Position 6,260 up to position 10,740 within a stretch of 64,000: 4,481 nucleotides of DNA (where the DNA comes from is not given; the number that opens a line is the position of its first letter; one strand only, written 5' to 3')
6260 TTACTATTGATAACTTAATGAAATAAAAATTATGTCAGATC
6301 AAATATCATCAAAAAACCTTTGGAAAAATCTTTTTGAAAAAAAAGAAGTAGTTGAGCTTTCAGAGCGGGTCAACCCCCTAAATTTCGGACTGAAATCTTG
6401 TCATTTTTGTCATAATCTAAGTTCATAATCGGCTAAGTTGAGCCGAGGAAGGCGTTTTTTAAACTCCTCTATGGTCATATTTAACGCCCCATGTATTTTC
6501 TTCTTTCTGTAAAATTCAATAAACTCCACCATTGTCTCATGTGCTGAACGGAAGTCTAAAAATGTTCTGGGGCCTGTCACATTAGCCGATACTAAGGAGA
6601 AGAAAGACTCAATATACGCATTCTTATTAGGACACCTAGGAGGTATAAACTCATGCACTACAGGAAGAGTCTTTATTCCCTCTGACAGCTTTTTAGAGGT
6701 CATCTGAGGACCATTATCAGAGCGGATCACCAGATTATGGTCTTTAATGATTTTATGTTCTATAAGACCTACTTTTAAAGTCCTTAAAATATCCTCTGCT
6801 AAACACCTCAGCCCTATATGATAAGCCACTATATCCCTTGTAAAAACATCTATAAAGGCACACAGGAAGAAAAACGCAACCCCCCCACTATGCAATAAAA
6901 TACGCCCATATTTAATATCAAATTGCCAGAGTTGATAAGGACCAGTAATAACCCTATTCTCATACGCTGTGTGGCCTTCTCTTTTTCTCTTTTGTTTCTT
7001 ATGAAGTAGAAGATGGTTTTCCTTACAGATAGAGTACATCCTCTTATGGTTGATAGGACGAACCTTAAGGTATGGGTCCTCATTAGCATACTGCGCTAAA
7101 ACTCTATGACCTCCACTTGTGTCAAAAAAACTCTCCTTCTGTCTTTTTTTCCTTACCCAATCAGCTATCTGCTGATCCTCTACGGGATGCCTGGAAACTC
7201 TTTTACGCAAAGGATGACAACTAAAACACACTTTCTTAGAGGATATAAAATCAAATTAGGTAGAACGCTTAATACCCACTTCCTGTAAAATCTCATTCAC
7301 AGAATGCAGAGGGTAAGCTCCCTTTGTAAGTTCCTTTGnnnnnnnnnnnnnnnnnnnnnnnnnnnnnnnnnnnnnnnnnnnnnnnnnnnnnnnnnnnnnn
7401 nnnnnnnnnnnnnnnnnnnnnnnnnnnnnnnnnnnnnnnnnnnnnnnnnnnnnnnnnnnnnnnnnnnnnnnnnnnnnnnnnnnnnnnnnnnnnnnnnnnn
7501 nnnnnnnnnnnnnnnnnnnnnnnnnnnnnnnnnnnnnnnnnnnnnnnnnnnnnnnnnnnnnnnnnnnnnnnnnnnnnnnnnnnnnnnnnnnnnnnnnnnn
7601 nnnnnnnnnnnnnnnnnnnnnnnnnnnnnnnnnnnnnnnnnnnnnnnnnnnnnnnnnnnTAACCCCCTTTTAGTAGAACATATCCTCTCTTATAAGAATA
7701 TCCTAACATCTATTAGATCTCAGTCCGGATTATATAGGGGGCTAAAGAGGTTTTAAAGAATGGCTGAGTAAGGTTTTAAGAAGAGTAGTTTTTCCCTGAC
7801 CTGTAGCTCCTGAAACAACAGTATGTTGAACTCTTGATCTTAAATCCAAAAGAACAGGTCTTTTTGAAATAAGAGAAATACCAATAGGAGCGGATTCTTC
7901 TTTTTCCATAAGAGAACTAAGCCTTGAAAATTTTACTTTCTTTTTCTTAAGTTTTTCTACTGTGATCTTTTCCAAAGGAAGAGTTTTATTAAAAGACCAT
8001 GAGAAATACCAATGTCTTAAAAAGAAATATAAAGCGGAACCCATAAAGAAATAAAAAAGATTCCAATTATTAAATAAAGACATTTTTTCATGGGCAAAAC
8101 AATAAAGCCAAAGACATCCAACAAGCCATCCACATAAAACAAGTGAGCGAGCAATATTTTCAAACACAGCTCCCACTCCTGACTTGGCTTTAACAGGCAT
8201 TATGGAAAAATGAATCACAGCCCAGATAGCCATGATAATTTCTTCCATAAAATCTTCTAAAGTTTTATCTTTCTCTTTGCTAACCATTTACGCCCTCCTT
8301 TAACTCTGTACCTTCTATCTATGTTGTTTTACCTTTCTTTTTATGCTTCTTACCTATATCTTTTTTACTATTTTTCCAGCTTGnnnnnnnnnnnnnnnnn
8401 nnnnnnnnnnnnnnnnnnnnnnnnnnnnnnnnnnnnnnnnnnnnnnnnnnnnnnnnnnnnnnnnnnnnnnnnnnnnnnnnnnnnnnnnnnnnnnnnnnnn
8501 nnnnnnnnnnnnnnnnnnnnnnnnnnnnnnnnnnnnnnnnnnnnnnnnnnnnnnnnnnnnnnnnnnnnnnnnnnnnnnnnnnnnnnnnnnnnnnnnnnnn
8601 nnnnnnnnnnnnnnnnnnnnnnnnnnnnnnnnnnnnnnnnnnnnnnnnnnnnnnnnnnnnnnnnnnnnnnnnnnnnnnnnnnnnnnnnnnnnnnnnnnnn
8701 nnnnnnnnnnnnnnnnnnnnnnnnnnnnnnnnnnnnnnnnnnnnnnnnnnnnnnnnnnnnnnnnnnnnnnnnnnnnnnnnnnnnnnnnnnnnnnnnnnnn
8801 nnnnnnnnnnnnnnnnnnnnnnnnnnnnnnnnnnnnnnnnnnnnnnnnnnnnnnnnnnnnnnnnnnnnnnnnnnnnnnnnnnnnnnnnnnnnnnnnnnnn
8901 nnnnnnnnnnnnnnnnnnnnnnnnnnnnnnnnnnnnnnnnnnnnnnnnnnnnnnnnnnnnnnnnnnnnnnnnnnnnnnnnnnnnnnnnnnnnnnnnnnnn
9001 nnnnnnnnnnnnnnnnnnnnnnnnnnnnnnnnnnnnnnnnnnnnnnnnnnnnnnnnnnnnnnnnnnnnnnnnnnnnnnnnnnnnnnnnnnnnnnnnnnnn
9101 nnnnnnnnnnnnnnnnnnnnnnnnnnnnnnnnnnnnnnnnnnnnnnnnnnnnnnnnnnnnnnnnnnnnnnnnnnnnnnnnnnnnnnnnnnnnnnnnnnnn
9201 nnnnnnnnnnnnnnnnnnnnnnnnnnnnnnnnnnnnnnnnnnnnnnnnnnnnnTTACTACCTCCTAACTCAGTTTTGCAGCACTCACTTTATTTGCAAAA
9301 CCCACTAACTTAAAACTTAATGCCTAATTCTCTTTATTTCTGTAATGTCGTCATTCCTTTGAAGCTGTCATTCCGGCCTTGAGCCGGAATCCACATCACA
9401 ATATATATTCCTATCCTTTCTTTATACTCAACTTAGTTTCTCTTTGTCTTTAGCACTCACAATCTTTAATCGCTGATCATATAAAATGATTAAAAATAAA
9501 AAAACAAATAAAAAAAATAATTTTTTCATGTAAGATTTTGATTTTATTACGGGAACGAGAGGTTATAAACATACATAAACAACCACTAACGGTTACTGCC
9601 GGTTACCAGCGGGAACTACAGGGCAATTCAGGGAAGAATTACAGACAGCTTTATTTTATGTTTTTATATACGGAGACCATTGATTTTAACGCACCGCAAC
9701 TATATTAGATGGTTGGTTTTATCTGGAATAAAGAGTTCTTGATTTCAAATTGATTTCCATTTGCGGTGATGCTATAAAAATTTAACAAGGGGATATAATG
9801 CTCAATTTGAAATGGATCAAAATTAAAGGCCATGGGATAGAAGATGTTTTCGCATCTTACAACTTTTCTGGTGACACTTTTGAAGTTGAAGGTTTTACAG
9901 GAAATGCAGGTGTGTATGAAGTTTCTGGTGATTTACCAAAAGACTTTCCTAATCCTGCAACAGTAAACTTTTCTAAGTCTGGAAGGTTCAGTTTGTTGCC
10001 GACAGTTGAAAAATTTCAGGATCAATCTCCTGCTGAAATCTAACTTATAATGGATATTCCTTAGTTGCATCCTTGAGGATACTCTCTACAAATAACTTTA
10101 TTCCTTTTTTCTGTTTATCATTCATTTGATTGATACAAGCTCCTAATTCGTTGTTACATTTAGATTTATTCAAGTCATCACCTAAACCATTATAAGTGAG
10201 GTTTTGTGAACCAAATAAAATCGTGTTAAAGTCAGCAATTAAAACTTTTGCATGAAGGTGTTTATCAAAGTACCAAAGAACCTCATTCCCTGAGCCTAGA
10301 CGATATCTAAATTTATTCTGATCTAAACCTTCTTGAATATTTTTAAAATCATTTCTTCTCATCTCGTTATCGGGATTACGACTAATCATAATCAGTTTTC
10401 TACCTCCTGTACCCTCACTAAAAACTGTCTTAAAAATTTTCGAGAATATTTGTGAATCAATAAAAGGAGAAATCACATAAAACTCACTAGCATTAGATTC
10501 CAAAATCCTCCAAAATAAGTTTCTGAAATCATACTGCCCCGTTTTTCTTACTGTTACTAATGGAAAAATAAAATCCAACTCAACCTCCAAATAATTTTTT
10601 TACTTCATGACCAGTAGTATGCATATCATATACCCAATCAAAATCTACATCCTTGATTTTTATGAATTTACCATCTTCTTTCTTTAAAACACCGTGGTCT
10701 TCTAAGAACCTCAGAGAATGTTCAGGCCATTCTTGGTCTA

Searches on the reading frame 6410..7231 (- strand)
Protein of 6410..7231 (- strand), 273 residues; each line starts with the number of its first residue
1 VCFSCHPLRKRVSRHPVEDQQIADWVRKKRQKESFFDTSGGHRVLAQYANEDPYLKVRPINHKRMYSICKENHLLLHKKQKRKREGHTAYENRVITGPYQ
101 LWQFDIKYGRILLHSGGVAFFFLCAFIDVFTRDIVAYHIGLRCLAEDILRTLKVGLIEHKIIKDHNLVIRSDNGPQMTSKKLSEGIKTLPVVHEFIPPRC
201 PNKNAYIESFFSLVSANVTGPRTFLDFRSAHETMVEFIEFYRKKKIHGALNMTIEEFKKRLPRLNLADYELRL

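Call 51: search_protein_families(library=pfam, proteins=[window:6410-7231:-], max_evalue=0.001)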
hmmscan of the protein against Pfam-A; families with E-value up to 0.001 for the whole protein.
window:6410-7231:- (273 aa): 2 families
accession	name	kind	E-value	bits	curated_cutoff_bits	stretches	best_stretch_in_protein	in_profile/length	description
PF00665.32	rve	-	2.7e-12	47.2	32.6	1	97-199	3-100/102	Integrase core domain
PF13683.12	rve_3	-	4.9e-06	26.7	26.5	1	192-252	4-64/67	Integrase core domain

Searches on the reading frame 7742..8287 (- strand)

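Call 51: search_protein_families(library=pfam, proteins=[window:7742-8287:-], max_evalue=0.001)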
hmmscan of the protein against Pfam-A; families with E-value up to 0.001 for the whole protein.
window:7742-8287:- (181 aa): 1 family
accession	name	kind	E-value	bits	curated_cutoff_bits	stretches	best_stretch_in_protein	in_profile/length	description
PF01580.24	FtsK_SpoIIIE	-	2.3e-05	24.4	24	1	140-174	26-60/221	FtsK/SpoIIIE family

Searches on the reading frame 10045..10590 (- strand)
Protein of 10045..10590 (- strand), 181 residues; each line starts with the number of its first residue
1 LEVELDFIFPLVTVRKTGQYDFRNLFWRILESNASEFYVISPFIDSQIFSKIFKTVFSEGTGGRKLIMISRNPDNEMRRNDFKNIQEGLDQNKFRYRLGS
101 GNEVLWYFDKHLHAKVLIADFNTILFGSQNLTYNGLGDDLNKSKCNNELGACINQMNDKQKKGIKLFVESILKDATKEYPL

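Call 51: search_protein_families(library=pfam, proteins=[window:10045-10590:-], max_evalue=0.001)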
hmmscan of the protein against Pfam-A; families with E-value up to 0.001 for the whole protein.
window:10045-10590:- (181 aa): 1 family
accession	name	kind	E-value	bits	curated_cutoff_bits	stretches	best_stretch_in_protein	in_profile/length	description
PF13091.12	PLDc_2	-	3.9e-07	30.4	27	1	89-155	56-117/132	PLD-like domain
